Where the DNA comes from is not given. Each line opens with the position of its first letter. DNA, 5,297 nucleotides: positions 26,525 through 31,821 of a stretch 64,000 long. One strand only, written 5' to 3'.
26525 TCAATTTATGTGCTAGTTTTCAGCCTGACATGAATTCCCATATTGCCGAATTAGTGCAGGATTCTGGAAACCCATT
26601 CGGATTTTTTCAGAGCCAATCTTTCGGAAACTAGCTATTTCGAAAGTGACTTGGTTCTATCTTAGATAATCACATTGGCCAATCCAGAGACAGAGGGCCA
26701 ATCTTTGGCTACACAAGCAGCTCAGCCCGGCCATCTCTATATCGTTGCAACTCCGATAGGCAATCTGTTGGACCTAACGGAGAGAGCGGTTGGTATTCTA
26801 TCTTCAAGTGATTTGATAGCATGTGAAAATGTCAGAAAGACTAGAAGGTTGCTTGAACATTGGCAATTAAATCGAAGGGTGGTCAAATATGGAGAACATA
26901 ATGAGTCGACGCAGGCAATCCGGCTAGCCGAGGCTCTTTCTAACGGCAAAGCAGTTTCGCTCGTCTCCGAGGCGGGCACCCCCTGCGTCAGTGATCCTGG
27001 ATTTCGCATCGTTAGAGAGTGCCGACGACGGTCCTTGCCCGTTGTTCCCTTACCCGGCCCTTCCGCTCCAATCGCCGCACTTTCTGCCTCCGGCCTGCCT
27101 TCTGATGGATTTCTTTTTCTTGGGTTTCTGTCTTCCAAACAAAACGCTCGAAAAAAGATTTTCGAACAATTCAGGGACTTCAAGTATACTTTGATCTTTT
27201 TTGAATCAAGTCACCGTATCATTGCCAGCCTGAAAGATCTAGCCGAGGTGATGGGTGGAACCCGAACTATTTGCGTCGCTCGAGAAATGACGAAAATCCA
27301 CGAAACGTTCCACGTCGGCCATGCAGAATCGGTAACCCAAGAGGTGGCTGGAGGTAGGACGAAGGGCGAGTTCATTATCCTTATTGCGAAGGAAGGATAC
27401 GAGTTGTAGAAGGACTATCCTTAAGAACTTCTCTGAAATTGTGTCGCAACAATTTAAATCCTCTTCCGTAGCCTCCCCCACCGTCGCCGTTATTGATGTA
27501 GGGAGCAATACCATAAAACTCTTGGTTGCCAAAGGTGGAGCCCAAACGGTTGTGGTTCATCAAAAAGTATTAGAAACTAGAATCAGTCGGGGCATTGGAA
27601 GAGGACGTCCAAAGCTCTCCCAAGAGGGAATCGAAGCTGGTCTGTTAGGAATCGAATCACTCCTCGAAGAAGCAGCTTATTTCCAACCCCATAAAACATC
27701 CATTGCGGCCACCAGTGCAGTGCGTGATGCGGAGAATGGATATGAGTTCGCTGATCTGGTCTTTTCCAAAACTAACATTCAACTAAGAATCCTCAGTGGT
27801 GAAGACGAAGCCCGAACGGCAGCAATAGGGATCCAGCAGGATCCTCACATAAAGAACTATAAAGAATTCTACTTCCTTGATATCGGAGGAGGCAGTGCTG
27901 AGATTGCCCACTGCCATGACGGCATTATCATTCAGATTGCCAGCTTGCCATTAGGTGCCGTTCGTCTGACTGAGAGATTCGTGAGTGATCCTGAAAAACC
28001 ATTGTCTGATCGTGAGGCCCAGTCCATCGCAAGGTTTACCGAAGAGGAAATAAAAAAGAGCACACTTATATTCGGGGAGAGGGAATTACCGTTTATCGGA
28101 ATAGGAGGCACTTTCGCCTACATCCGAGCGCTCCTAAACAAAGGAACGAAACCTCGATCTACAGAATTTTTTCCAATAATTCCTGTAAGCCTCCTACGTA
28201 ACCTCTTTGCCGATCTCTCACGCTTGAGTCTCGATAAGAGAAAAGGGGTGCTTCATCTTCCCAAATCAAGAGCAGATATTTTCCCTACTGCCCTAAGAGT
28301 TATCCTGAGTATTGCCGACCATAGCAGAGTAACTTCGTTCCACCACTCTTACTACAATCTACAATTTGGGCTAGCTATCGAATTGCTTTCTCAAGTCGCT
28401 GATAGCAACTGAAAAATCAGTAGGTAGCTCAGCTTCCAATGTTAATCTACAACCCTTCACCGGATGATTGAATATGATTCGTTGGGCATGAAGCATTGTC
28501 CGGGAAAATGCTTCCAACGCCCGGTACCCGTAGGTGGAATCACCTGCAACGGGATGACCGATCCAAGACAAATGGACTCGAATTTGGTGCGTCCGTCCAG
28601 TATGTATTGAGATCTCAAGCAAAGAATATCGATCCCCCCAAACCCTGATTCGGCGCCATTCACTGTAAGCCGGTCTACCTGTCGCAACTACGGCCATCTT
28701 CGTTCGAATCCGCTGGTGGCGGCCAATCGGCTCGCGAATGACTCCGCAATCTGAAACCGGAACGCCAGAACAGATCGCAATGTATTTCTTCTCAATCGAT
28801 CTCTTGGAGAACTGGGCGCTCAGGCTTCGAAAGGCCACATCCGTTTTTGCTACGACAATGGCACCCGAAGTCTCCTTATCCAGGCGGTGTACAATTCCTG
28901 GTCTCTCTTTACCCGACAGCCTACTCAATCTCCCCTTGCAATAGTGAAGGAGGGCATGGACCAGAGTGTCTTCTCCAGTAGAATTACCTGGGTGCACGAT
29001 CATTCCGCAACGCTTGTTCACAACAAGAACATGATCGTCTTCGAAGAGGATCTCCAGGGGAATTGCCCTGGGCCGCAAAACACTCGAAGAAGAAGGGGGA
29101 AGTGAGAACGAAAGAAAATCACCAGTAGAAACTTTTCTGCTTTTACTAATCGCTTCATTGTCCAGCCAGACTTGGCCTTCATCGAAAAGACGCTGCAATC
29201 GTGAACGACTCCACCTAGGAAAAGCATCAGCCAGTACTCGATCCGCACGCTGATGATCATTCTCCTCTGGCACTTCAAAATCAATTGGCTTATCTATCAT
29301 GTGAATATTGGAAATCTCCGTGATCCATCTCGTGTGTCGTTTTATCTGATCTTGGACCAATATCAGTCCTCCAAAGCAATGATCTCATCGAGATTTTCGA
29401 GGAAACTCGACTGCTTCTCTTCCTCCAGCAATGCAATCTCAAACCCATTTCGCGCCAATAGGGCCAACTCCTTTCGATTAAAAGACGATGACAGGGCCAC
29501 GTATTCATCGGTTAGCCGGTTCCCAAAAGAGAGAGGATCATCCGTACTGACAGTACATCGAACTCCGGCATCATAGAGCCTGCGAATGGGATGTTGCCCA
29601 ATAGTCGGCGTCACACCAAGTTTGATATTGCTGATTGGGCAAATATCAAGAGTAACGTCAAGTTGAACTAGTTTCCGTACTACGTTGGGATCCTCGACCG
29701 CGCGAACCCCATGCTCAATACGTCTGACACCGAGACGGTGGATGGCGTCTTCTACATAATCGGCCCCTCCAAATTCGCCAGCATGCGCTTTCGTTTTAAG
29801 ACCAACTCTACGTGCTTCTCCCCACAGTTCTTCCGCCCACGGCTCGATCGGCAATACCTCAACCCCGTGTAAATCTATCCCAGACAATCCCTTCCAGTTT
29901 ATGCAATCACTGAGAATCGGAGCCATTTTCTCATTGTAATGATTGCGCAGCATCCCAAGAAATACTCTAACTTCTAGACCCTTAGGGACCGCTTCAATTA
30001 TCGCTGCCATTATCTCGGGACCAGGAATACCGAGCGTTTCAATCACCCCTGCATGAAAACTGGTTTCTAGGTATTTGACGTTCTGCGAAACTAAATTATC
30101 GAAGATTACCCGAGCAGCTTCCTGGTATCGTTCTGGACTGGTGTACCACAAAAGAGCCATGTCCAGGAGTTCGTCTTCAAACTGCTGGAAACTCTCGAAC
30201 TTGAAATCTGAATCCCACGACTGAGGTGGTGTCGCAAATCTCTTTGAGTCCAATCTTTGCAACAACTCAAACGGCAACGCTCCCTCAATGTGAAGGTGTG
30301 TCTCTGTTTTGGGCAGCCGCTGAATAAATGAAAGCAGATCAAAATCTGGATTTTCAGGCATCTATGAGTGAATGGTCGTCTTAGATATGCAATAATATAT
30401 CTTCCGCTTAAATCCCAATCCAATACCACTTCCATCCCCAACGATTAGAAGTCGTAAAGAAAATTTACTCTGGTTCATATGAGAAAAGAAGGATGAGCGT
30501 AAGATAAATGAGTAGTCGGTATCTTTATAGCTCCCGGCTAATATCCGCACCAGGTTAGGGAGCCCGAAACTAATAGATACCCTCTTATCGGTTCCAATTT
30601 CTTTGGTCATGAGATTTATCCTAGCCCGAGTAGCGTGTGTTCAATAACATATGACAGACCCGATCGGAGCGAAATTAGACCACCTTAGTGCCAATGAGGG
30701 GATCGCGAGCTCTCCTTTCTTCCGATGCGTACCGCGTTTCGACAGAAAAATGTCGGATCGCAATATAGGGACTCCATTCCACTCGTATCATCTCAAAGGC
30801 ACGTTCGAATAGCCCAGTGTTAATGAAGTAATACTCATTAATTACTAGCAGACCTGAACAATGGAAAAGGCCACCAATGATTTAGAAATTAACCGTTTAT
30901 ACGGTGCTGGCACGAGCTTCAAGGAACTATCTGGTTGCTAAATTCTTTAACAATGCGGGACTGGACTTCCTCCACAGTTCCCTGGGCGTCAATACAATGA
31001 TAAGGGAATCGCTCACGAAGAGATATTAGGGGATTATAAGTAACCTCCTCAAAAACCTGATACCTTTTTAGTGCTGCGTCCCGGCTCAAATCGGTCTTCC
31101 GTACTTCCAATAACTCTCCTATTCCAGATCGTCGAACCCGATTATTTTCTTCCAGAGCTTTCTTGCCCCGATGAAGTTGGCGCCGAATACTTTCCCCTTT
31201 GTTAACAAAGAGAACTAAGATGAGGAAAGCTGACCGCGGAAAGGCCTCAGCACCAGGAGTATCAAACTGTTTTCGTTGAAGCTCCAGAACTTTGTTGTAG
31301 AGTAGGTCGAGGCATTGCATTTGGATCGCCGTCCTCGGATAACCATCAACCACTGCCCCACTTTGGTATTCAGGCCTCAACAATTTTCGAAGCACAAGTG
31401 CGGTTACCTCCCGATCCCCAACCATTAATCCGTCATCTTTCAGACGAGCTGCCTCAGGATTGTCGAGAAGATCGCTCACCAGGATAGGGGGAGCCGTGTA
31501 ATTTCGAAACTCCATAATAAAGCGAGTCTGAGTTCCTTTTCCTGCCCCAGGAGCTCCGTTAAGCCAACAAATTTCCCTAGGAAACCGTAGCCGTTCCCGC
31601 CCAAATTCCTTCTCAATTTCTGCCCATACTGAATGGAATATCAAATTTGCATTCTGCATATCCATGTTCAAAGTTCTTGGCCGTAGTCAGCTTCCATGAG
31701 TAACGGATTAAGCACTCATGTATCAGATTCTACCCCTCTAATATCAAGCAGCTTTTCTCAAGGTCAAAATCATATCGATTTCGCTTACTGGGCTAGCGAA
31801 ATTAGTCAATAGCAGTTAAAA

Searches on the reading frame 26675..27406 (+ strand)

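Call 13: search_protein_families(library=pfam, proteins=[window:26675-27406:+], max_evalue=0.001)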
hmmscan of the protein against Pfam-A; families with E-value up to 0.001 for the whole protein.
window:26675-27406:+ (244 aa): 1 family
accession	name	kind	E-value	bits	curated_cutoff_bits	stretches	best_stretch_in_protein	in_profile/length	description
PF00590.25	TP_methylase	-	1.2e-28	101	27.8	1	20-218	1-209/212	Tetrapyrrole (Corrin/Porphyrin) Methylases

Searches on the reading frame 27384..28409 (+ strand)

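Call 13: search_protein_families(library=pfam, proteins=[window:27384-28409:+], max_evalue=0.001)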
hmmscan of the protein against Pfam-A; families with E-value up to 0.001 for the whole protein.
window:27384-28409:+ (342 aa): 2 families
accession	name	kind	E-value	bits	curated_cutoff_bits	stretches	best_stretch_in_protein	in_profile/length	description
PF02541.22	Ppx-GppA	-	8e-33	114.5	27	1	56-335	11-282/285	Ppx/GppA phosphatase family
PF14450.12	FtsA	-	5.6e-05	23.9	31.8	0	165-197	3-35/127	Cell division protein FtsA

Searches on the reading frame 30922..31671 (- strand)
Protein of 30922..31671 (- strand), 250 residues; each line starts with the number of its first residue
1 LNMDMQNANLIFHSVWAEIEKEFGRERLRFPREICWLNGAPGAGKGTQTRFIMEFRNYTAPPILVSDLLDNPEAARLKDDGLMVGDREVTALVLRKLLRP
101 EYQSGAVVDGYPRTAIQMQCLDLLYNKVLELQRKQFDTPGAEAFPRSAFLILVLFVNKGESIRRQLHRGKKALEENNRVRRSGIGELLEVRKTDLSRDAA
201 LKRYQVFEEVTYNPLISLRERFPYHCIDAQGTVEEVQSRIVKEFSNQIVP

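Call 13: search_protein_families(library=pfam, proteins=[window:30922-31671:-], max_evalue=0.001)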
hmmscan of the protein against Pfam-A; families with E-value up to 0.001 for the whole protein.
window:30922-31671:- (250 aa): 2 families
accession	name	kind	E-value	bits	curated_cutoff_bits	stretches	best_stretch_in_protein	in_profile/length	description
PF00406.28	ADK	-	2.8e-10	40.9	26.8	1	38-126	2-97/151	Adenylate kinase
PF13207.12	AAA_17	-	4.5e-06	27.4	27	1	39-128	2-96/136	AAA domain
